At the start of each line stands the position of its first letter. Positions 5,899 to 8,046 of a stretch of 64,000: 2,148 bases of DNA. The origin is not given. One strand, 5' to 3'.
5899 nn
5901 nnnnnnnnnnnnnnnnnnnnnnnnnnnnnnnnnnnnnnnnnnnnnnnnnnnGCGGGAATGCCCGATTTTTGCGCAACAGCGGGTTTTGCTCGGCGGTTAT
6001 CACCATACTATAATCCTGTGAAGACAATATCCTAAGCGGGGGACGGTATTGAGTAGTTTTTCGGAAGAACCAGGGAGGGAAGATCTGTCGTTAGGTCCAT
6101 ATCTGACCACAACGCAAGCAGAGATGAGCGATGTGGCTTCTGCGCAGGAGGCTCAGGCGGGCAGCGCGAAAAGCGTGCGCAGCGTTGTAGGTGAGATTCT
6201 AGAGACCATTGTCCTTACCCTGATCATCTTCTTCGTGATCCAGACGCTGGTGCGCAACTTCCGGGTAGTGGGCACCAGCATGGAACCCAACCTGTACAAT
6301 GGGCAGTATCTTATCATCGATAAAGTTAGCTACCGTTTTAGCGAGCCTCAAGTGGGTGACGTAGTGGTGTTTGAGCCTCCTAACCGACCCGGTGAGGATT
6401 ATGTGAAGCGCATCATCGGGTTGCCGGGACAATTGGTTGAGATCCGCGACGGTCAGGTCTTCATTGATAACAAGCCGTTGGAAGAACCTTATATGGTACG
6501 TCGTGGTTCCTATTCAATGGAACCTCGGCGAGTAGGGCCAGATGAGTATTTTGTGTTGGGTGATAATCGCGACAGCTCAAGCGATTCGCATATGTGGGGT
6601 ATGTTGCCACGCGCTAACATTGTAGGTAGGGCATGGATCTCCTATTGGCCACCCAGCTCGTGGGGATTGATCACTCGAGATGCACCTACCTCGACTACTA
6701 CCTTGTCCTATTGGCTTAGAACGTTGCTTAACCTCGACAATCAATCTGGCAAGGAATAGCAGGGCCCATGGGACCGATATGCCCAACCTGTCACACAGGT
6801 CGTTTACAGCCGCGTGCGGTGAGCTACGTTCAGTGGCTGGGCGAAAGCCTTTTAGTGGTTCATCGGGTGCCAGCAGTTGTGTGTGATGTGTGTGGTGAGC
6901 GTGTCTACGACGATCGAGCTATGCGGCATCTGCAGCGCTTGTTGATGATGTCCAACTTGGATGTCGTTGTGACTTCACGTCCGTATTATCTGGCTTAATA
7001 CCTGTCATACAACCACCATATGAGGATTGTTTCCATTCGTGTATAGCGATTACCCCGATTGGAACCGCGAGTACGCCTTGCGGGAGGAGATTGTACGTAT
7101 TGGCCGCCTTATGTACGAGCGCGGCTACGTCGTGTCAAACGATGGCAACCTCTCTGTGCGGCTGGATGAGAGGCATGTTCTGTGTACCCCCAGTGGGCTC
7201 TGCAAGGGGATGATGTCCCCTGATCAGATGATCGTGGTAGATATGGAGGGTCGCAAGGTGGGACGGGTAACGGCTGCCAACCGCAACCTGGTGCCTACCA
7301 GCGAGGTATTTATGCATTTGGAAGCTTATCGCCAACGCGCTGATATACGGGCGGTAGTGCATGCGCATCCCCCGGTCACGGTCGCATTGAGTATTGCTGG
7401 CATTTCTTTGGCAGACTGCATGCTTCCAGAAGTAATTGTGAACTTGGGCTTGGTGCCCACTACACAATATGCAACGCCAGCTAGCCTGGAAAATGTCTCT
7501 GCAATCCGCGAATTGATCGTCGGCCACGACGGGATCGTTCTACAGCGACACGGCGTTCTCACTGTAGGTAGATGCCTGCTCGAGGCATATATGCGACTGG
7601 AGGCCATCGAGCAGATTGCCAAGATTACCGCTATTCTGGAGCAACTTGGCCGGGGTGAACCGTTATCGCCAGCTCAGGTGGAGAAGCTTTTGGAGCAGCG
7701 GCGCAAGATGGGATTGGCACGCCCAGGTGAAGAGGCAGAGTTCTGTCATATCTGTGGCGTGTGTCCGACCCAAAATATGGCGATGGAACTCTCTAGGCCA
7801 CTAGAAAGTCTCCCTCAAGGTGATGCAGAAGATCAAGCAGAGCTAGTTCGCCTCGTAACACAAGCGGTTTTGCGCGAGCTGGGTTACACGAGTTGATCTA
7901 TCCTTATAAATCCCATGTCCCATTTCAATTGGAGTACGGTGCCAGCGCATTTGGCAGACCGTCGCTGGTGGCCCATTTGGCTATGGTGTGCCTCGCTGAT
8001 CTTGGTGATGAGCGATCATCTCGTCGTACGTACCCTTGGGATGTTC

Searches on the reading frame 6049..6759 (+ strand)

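Call 16: search_protein_families(library=pfam, proteins=[window:6049-6759:+], max_evalue=0.001)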
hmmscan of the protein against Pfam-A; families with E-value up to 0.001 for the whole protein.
window:6049-6759:+ (236 aa): 2 families
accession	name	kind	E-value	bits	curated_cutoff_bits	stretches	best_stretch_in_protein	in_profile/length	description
PF10502.14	Peptidase_S26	-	4.3e-49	167.1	22.9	1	51-200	5-168/168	Signal peptidase, peptidase S26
PF00717.28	Peptidase_S24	-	8.4e-05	22.7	23.3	1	69-124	36-84/116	Peptidase S24-like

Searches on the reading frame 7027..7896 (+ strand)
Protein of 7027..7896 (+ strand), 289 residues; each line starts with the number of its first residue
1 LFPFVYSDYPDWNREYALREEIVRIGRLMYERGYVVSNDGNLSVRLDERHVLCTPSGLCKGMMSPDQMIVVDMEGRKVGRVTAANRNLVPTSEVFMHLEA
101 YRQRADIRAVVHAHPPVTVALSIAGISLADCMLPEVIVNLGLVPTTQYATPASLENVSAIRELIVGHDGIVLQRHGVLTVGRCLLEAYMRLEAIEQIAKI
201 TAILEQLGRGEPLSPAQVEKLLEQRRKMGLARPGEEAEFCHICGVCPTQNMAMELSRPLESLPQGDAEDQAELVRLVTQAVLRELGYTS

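Call 16: search_protein_families(library=pfam, proteins=[window:7027-7896:+], max_evalue=0.001)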
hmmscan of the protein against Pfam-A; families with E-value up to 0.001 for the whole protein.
window:7027-7896:+ (289 aa): 1 family
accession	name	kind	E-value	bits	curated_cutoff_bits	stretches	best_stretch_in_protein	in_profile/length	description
PF00596.27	Aldolase_II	-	4.4e-44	151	22.2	1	20-200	1-181/183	Class II Aldolase and Adducin N-terminal domain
